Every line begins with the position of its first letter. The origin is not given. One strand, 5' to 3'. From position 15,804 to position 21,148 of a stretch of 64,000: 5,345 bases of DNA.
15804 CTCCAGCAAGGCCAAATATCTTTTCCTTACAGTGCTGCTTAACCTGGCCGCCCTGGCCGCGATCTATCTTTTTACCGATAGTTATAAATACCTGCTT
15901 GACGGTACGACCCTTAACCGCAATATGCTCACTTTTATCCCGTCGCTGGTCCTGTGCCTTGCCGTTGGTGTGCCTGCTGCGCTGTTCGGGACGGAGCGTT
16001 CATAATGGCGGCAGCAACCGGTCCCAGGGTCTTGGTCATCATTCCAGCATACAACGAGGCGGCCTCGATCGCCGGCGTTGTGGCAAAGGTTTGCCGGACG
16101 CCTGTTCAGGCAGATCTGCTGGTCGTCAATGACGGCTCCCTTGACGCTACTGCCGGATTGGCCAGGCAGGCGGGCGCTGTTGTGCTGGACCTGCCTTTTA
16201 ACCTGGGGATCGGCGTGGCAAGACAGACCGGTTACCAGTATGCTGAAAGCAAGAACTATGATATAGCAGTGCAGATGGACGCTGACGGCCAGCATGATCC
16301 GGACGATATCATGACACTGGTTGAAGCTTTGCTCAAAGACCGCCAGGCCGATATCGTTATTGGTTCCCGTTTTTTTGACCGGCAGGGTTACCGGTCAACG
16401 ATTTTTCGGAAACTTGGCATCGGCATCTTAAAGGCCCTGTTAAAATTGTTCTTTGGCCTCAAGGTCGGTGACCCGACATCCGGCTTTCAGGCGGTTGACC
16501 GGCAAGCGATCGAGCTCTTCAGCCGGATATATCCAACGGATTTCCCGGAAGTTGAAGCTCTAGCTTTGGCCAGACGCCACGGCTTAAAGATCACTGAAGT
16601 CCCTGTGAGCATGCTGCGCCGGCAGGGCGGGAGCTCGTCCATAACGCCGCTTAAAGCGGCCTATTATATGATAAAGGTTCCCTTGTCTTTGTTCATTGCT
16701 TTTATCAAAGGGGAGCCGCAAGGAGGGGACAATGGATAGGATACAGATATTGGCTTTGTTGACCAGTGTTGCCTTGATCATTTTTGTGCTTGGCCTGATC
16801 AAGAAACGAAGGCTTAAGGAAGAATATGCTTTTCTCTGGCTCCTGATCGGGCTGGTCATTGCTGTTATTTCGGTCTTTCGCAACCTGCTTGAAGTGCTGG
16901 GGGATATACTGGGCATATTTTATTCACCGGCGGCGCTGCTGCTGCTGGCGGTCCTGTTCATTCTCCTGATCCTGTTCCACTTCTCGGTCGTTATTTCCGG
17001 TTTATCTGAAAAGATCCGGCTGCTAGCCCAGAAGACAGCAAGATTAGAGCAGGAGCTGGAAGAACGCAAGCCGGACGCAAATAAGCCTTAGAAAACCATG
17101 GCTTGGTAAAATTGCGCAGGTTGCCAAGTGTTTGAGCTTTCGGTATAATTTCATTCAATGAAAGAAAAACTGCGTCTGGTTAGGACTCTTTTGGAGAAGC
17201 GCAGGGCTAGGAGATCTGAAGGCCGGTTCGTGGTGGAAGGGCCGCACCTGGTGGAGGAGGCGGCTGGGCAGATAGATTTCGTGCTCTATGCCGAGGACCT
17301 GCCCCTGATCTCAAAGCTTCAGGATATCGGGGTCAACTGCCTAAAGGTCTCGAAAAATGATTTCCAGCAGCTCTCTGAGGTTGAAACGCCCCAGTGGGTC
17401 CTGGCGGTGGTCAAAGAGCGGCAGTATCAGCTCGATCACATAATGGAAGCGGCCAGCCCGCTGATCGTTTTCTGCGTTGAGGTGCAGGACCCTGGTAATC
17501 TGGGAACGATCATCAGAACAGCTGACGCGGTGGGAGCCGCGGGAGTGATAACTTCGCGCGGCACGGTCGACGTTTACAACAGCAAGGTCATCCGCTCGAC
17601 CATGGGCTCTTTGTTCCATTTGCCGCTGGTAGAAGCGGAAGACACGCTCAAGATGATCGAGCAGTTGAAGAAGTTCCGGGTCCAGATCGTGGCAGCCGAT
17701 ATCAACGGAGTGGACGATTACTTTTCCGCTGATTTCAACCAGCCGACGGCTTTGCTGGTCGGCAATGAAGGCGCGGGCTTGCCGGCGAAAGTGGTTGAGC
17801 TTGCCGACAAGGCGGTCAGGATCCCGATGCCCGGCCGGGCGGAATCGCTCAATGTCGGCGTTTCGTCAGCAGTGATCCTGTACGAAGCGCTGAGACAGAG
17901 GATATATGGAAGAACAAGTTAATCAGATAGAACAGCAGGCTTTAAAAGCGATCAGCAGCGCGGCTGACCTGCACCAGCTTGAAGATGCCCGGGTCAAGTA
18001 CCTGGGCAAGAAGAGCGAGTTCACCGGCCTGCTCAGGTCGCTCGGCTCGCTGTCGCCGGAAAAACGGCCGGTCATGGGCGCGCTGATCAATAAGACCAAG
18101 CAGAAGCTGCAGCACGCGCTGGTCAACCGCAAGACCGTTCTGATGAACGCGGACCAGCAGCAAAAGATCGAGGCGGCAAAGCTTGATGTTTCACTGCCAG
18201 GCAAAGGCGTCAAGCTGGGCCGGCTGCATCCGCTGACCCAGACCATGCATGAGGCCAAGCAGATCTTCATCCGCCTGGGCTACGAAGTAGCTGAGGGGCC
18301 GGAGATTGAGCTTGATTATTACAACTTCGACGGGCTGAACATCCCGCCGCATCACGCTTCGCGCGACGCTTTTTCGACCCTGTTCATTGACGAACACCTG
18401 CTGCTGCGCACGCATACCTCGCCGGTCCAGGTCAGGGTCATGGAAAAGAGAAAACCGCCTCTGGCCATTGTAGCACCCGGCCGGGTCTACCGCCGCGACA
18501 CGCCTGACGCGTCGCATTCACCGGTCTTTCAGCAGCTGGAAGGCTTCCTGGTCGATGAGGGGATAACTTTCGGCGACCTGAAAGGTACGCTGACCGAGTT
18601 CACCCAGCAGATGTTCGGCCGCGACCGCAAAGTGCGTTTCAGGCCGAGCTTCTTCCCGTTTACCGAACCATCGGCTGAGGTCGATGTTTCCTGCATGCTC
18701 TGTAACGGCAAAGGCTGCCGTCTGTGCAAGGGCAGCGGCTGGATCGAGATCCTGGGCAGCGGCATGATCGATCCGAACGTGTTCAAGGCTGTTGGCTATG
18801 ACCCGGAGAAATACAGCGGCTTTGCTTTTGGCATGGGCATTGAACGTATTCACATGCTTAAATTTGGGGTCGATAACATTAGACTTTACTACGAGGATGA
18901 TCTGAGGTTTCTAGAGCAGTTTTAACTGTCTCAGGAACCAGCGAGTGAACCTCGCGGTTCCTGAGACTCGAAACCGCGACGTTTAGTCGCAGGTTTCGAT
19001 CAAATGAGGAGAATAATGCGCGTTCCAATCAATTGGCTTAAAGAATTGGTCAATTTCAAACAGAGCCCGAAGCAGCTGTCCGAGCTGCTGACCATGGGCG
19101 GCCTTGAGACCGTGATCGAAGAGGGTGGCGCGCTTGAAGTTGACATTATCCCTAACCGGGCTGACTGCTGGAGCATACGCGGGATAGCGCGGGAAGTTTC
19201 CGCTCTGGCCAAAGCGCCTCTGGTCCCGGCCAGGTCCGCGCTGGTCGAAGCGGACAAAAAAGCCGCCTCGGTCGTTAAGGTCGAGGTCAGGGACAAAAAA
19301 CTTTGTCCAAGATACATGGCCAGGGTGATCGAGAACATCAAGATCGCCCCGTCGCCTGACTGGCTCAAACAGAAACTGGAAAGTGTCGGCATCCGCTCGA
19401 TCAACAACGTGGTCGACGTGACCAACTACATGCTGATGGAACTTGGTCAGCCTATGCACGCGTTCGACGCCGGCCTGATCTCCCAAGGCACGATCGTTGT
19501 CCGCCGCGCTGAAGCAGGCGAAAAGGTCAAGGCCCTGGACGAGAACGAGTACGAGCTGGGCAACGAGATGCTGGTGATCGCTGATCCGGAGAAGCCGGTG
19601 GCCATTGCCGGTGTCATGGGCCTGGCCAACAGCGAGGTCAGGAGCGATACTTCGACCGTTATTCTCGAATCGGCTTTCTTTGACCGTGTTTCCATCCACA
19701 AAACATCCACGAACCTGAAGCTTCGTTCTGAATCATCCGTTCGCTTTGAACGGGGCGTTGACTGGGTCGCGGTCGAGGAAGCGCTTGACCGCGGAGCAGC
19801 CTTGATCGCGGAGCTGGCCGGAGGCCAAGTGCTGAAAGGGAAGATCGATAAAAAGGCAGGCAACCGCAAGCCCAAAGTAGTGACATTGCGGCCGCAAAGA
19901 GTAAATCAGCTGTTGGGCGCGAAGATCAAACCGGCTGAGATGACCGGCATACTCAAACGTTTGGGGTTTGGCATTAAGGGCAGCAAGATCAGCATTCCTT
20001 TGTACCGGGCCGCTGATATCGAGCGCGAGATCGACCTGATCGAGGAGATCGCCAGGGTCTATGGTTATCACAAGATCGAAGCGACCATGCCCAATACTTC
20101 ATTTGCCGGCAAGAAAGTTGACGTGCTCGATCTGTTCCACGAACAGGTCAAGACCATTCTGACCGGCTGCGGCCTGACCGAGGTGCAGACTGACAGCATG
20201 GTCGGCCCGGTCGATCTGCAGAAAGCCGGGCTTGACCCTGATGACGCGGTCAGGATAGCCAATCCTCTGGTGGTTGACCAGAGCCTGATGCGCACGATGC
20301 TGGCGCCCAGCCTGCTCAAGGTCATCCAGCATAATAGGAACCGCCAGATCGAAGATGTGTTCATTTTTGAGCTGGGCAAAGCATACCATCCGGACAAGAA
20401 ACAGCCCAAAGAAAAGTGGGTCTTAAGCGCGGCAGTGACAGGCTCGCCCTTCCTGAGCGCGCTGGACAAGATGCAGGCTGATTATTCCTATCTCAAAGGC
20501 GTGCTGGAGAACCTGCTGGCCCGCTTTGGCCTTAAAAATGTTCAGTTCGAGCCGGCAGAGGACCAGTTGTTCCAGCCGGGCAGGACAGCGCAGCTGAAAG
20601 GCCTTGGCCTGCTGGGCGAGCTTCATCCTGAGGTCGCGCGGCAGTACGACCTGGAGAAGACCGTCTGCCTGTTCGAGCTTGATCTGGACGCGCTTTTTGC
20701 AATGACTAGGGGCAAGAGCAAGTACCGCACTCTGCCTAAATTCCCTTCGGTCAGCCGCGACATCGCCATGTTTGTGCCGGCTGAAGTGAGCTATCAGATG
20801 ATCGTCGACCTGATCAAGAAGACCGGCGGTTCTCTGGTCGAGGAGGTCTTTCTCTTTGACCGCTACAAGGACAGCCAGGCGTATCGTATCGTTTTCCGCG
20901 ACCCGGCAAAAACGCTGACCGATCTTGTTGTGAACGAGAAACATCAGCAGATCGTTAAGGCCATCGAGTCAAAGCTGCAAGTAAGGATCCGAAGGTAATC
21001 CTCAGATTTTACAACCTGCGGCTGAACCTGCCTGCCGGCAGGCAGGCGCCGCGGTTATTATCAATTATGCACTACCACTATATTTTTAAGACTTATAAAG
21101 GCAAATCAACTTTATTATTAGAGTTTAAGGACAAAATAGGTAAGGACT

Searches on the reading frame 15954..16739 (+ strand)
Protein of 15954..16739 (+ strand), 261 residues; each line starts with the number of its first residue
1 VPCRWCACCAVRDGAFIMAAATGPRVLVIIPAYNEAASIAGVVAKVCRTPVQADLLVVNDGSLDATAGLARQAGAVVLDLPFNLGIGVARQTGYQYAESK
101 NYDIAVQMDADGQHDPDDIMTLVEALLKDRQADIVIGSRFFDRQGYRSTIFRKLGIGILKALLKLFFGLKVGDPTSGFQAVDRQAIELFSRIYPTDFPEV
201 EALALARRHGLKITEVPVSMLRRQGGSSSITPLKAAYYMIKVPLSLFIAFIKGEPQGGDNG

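Call 42: search_protein_families(library=pfam, proteins=[window:15954-16739:+], max_evalue=0.001)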
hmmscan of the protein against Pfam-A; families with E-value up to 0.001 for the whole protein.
window:15954-16739:+ (261 aa): 2 families
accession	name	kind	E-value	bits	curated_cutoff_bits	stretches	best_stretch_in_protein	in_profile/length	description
PF00535.33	Glycos_transf_2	-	1.9e-21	77.2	23.3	1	28-186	2-164/168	Glycosyl transferase family 2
PF13641.12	Glyco_tranf_2_3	-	2.2e-05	25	27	1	24-150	1-131/230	Glycosyltransferase like family 2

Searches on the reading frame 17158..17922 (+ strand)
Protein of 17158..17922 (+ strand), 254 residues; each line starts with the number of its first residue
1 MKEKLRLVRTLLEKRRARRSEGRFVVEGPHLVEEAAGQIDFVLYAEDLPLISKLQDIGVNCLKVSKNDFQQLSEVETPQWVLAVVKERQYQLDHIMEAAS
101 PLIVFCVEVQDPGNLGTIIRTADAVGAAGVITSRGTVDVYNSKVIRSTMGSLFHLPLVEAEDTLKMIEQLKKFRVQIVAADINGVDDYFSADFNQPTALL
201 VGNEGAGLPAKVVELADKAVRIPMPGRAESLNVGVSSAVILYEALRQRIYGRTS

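Call 42: search_protein_families(library=pfam, proteins=[window:17158-17922:+], max_evalue=0.001)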
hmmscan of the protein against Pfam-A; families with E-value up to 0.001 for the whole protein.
window:17158-17922:+ (254 aa): 3 families
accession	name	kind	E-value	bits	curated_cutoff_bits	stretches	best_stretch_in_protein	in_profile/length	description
PF00588.24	SpoU_methylase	-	6.2e-41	140.3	29.7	1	102-242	2-142/142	SpoU rRNA Methylase family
PF22435.1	MRM3-like_sub_bind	-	1.3e-13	51.6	27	1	4-83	3-84/84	MRM3-like substrate binding domain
PF08032.17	SpoU_sub_bind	-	4.6e-06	27.3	22.8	1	25-91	1-76/76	RNA 2'-O ribose methyltransferase substrate binding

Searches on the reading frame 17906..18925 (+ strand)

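Call 42: search_protein_families(library=pfam, proteins=[window:17906-18925:+], max_evalue=0.001)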
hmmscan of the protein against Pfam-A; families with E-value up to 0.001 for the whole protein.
window:17906-18925:+ (339 aa): 2 families
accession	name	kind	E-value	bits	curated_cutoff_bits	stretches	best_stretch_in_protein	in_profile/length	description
PF01409.25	tRNA-synt_2d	-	1.1e-95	320.3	19.8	1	92-339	1-246/246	tRNA synthetases class II core domain (F)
PF02912.23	Phe_tRNA-synt_N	-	3e-22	78.8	22.3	1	21-87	2-68/69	Aminoacyl tRNA synthetase class II, N-terminal domain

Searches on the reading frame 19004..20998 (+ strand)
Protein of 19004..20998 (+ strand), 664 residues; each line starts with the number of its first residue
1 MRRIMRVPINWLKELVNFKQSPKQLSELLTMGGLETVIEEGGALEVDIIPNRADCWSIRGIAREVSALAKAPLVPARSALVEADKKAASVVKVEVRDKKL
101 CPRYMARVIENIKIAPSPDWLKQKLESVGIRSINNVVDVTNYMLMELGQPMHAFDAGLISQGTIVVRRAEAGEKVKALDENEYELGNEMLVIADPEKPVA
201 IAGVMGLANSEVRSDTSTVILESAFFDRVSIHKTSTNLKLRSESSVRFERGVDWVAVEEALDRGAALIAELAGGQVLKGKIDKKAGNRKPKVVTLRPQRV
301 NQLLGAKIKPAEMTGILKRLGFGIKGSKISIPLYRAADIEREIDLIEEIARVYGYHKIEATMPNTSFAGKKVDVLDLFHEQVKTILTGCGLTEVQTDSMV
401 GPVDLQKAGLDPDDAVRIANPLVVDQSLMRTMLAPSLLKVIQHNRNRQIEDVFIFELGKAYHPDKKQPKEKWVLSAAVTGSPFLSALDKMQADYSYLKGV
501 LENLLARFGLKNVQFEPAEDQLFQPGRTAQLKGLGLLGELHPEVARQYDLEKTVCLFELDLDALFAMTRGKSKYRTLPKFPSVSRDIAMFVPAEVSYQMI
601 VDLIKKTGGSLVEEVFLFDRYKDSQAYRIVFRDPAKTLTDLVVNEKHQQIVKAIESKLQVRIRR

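Call 42: search_protein_families(library=pfam, proteins=[window:19004-20998:+], max_evalue=0.001)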
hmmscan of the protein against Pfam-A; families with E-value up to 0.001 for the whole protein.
window:19004-20998:+ (664 aa): 4 families
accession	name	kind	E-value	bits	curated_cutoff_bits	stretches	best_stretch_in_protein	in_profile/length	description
PF03483.22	B3_4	-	3.1e-68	229.2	29.3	1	101-273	2-174/174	B3/4 domain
PF17759.6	tRNA_synthFbeta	-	5.1e-54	183.4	22.4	1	358-561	1-214/214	Phenylalanyl tRNA synthetase beta chain CLM domain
PF03484.21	B5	-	4.6e-23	81.6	28.6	1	293-355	1-67/67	tRNA synthetase B5 domain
PF03147.19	FDX-ACB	-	5.1e-23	81.8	31.1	1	578-663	1-94/94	Ferredoxin-fold anticodon binding domain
